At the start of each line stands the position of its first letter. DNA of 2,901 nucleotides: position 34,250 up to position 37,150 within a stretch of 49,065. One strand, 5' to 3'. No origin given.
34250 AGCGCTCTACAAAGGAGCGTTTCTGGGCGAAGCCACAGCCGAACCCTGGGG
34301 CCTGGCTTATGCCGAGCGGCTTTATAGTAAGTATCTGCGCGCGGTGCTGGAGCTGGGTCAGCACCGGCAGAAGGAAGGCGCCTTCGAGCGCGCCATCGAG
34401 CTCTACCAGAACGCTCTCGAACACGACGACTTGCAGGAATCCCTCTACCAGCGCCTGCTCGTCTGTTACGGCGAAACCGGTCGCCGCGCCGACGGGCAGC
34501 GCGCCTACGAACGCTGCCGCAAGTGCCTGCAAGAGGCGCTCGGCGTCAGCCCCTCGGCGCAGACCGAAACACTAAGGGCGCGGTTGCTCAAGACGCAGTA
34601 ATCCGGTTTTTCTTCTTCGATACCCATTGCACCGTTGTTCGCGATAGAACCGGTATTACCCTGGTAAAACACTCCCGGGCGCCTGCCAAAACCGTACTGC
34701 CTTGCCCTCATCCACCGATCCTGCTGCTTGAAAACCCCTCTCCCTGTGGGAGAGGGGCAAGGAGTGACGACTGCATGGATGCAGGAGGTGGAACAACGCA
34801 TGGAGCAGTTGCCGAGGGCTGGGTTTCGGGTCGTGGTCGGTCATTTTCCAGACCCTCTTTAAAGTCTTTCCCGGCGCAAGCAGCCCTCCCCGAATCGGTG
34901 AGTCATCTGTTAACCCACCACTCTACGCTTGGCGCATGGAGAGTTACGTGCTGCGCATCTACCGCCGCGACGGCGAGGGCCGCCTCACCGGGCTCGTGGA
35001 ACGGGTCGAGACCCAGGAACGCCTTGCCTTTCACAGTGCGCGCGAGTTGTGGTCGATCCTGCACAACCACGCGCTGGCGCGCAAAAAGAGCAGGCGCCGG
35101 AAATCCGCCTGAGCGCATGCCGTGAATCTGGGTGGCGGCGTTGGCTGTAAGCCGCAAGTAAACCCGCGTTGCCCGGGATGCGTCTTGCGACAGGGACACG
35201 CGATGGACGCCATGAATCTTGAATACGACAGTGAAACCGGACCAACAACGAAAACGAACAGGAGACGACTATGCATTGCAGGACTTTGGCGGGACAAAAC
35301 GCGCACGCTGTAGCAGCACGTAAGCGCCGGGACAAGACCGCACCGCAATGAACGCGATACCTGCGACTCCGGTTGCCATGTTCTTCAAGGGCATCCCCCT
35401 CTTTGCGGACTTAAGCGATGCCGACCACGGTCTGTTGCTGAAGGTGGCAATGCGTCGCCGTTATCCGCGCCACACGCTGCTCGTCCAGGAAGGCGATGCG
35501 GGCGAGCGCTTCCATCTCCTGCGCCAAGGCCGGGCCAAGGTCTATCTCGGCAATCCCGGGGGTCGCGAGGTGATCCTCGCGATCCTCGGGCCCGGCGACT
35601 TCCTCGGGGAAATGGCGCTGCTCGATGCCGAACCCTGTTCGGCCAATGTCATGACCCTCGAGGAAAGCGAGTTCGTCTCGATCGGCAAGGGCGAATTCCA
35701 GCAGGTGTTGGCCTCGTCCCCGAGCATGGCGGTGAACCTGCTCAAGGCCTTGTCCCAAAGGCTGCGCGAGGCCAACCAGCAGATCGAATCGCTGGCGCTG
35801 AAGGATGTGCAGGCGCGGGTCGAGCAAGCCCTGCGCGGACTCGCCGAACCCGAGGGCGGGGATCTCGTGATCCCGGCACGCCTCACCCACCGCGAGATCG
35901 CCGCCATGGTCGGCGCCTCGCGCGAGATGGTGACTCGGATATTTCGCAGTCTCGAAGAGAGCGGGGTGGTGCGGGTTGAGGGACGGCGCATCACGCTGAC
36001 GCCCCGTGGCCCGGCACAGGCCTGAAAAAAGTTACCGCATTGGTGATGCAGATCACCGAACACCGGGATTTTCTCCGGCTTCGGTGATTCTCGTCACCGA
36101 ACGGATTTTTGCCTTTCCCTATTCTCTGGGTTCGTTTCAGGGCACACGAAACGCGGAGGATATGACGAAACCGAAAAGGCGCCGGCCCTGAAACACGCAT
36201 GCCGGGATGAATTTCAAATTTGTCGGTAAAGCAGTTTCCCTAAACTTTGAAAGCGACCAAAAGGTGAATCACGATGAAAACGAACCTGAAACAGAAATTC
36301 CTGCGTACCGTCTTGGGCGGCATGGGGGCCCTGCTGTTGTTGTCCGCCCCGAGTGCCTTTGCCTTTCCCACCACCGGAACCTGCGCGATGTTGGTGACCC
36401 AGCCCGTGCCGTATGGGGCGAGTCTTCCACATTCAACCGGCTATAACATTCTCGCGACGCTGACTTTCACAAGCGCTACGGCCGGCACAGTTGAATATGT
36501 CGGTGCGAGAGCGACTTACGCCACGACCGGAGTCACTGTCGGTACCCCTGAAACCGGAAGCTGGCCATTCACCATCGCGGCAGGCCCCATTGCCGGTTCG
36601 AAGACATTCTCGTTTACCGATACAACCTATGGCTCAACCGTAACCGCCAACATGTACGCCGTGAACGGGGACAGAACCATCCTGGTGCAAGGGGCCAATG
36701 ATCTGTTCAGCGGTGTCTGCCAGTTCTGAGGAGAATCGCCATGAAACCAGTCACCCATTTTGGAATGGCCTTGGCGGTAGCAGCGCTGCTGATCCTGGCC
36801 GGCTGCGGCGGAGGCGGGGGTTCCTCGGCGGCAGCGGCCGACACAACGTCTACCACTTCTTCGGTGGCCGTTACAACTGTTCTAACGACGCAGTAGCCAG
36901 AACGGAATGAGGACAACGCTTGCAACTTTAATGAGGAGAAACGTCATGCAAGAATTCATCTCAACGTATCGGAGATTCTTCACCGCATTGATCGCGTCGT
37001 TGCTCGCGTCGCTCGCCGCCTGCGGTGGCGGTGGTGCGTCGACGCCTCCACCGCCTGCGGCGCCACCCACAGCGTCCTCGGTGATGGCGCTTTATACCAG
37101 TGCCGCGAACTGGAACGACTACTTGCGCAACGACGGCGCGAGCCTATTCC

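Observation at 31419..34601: STAND ATPase with the SARP (winged-helix + BTAD) module at the C-terminus, the reverse of characterised SARP-STAND regulators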

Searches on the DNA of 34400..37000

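Call 55: search_rna_families(source=window, start=34400, end=37000, threshold=evalue, max_evalue=1)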
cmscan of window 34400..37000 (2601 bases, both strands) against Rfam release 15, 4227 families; matches with E-value up to 1: 1.
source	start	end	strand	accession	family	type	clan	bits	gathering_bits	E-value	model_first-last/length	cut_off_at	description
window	35812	35837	+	RF03661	mir-933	Gene; miRNA;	-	19.4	100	0.97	27-52/77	no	mir-933 microRNA precursor family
